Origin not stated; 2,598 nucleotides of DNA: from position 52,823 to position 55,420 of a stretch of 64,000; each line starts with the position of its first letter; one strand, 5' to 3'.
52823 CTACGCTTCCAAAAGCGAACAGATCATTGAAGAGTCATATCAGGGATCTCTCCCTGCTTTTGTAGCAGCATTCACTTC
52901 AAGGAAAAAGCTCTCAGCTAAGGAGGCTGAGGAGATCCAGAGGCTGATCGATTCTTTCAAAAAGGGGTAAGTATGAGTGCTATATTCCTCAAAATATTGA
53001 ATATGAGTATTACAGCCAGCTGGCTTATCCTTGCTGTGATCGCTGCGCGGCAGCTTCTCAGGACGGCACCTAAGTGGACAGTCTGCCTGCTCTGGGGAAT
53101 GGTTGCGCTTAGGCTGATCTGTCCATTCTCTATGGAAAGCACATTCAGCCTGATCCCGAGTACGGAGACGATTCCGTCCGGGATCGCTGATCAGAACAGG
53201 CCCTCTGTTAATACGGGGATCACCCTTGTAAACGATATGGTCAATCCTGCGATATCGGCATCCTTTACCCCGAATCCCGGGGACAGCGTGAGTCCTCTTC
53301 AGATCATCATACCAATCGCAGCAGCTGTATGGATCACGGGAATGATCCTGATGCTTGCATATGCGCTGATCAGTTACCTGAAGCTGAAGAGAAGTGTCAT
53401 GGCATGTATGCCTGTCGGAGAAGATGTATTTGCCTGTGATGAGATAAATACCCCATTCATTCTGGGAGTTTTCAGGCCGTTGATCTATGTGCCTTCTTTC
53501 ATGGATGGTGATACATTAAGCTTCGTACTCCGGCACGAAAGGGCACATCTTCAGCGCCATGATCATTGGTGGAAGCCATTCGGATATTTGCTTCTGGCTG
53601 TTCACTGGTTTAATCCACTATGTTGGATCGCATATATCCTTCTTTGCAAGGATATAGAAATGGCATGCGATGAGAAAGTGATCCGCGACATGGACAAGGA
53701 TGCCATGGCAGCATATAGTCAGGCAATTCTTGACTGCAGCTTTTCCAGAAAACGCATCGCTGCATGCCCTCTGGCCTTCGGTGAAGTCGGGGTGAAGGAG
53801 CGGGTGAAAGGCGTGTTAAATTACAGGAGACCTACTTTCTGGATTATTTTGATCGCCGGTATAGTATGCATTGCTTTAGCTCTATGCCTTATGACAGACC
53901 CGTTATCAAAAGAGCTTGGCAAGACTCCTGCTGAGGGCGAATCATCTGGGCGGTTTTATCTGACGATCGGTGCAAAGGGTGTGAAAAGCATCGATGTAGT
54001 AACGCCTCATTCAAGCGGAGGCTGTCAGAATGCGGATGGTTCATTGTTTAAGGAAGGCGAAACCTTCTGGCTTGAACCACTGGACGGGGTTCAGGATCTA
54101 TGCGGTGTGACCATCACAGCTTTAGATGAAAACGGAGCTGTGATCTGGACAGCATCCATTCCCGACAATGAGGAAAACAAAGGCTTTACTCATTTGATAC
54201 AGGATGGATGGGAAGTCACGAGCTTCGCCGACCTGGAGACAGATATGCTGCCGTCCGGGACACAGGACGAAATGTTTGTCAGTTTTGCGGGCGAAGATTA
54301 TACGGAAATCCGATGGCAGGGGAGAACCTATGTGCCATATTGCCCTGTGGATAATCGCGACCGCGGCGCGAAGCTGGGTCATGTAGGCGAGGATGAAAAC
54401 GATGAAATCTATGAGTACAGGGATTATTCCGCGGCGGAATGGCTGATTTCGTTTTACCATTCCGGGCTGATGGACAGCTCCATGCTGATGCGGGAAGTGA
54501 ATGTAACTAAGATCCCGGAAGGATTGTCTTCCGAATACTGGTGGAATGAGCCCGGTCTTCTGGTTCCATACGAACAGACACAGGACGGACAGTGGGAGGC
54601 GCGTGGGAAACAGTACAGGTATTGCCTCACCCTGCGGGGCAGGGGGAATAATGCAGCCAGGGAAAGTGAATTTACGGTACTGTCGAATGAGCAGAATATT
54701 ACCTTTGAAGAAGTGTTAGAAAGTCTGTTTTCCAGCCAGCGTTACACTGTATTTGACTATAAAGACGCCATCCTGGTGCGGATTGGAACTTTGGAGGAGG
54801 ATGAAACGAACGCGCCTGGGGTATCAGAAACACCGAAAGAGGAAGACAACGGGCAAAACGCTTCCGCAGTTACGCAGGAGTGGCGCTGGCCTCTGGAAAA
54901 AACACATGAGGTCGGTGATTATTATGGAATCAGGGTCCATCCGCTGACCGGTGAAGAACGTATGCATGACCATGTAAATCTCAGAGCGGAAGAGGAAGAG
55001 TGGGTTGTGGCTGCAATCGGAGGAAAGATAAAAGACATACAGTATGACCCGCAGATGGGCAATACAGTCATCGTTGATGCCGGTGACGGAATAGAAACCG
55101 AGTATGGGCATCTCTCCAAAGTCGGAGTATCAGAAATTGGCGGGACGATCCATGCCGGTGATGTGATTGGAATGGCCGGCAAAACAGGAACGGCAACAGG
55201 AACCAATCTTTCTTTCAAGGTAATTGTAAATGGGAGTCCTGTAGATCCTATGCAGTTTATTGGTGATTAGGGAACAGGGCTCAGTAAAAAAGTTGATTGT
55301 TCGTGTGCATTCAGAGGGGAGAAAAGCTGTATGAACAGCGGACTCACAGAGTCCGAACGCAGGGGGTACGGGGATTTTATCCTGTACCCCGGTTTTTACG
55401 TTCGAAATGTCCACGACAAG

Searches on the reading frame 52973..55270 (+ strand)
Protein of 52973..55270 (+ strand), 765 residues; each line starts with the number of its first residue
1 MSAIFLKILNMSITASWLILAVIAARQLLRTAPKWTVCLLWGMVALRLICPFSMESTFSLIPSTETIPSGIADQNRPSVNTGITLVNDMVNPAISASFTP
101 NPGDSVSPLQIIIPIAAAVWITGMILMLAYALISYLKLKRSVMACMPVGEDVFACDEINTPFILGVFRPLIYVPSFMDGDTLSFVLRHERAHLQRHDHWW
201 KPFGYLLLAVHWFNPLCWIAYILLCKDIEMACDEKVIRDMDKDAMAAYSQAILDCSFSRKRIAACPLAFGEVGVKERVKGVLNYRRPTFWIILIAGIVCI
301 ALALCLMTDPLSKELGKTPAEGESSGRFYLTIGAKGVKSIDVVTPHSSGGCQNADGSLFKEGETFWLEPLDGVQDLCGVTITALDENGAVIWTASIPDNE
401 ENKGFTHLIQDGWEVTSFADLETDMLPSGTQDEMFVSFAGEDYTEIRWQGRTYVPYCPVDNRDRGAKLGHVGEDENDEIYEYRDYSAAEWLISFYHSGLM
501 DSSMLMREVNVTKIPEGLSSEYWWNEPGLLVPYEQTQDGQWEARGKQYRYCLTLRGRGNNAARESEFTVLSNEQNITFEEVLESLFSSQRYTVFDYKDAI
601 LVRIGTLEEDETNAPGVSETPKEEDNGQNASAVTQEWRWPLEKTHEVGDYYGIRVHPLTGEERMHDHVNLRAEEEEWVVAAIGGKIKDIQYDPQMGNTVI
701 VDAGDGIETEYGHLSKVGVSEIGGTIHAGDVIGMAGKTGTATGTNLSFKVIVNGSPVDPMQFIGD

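Call 17: search_protein_families(library=pfam, proteins=[window:52973-55270:+])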
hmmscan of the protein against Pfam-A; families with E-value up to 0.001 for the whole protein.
window:52973-55270:+ (765 aa): 2 families
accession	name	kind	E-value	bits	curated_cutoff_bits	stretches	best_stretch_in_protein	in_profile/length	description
PF05569.17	Peptidase_M56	-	2.3e-46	158.7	31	1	7-279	2-294/296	BlaR1 peptidase M56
PF01551.29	Peptidase_M23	-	2e-19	70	28.7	1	664-759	2-96/96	Peptidase family M23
